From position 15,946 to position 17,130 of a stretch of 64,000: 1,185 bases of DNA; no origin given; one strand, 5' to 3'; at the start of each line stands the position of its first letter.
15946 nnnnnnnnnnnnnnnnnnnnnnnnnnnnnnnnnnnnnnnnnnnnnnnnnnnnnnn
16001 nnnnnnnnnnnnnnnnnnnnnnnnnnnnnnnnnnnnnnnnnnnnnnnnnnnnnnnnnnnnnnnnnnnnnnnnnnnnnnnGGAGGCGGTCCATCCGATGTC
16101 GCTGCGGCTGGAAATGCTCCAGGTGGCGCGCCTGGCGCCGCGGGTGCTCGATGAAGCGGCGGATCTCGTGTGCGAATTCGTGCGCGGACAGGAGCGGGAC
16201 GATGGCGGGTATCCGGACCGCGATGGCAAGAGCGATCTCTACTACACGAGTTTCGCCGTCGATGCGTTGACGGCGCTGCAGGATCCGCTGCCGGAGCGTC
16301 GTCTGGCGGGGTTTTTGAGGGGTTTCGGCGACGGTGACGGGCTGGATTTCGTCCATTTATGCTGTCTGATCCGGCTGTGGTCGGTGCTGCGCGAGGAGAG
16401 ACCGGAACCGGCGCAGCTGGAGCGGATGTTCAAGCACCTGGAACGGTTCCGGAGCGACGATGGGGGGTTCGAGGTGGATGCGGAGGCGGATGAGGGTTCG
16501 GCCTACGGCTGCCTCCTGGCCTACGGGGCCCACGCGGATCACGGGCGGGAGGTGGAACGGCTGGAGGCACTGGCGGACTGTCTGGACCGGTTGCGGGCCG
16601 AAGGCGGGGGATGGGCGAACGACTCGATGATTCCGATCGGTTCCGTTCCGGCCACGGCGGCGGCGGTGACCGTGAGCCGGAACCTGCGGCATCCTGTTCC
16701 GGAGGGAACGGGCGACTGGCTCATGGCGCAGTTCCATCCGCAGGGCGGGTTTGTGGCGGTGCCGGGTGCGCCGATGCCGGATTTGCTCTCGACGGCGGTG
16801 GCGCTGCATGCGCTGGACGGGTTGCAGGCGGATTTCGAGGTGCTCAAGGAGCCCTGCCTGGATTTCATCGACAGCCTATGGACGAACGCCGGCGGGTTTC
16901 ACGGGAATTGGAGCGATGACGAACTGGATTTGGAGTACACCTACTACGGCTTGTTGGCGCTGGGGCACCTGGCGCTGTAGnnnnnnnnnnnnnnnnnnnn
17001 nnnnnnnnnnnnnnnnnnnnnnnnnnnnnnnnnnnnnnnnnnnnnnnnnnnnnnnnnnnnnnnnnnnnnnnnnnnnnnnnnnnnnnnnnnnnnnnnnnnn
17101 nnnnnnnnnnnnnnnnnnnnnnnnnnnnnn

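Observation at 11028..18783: Seven-gene co-directional block linking a lipoyl-carrier/radical-SAM/Fe-S redox module to a prenyl synthase and two terpene-cyclase-fold proteins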

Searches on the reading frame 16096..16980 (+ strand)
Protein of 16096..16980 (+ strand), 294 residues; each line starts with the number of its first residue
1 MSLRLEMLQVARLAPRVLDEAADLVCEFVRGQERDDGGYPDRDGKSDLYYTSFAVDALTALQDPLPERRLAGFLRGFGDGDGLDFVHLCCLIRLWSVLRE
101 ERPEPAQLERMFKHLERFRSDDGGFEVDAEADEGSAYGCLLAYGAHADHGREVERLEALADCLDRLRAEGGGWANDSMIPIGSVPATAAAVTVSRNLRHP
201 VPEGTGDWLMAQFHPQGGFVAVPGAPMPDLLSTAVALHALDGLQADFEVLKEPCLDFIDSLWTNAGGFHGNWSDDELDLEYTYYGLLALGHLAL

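Call 3: search_protein_families(library=pfam, proteins=[window:16096-16980:+], max_evalue=0.01)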
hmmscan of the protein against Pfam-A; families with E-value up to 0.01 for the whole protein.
window:16096-16980:+ (294 aa): 1 family
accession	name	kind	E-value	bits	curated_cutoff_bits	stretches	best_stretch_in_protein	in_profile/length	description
PF00432.27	Prenyltrans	-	1.7e-10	41.3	26.5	1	204-287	54-137/304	Prenyltransferase alpha-alpha toroid domain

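Call 4: search_protein_families(library=ncbifam, proteins=[window:16096-16980:+], max_evalue=0.01)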
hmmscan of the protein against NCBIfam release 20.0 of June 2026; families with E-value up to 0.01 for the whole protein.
window:16096-16980:+ (294 aa): 0 families

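Call 93: search_solved_structures(query=window:16096-16980:+, max_evalue=1)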
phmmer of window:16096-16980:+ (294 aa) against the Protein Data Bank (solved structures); distinct sequences matched with E-value up to 1: 10.
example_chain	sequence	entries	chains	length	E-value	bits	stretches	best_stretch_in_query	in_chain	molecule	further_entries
3euv_B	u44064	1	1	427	0.06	15.8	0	187-293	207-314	Protein farnesyltransferase subunit beta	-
1n94_B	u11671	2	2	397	0.082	15.3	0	187-293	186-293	Protein farnesyltransferase beta subunit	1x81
1ft2_B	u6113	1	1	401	0.083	15.3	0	187-293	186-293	PROTEIN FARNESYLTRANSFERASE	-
1nl4_B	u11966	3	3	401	0.083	15.3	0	187-293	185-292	Protein farnesyltransferase beta subunit | Farnesyltransferase subunit beta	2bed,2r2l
1n95_B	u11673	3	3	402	0.084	15.3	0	187-293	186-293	Protein farnesyltransferase beta subunit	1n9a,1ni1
3pz4_B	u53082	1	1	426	0.11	15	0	187-293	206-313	Protein farnesyltransferase subunit beta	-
1o1r_B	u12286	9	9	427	0.11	15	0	187-293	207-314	Protein farnesyltransferase beta subunit | Protein farnesyltransferase subunit beta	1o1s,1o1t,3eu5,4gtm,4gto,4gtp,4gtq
1rd5_A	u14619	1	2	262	0.26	13.7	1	217-259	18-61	Tryptophan synthase alpha chain, chloroplast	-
1tjr_A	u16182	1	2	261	0.28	13.6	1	218-259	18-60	BX1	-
2hvb_A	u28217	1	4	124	0.59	12.5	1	170-220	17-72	Superoxide reductase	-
